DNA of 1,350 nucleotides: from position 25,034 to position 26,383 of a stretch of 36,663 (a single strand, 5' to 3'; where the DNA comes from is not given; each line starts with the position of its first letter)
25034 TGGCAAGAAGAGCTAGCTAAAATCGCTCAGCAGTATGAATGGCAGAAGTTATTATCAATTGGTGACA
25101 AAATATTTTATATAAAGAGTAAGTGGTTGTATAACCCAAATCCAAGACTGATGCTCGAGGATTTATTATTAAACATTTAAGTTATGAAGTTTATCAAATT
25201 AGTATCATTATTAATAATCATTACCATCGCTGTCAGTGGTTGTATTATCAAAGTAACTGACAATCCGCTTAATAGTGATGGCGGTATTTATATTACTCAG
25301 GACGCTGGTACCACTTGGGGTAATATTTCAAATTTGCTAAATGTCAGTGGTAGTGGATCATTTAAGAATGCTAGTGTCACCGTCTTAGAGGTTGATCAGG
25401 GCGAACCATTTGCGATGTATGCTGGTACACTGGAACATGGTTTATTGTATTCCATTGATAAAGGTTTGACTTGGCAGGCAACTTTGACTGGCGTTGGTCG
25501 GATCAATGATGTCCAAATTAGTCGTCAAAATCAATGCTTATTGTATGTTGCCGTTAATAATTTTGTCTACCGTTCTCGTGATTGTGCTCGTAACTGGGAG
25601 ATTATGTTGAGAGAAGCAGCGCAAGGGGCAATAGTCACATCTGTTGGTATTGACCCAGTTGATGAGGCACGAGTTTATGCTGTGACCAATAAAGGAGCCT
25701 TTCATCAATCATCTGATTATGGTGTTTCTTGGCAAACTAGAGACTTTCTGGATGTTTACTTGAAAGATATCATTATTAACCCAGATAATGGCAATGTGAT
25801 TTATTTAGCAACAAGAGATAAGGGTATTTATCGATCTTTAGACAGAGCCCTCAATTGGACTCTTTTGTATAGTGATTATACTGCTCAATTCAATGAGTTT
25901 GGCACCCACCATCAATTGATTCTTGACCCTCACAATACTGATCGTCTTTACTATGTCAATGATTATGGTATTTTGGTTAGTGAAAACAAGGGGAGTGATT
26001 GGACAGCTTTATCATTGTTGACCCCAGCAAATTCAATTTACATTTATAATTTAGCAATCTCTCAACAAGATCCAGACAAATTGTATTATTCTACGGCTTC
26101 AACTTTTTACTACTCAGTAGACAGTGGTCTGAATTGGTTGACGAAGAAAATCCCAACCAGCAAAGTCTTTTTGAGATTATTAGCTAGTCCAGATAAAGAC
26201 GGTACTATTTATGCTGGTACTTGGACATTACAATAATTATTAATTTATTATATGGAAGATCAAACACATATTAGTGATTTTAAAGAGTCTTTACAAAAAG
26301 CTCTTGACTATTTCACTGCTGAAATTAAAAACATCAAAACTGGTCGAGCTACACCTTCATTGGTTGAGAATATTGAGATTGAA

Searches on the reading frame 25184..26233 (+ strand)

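Call 59: search_protein_families(library=pfam, proteins=[window:25184-26233:+], max_evalue=0.001)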
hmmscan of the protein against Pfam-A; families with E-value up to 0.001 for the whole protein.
window:25184-26233:+ (350 aa): 3 families
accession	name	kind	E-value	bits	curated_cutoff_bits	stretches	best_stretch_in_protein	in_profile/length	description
PF15902.12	Sortilin-Vps10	-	8.3e-18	64.8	33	2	173-258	3-86/446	Sortilin, neurotensin receptor 3,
PF14870.12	PSII_BNR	-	2.7e-05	24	27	0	85-322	38-270/303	Photosynthesis system II assembly factor YCF48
PF02012.26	BNR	-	2.8e-05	23.9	27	0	89-98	2-11/12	BNR/Asp-box repeat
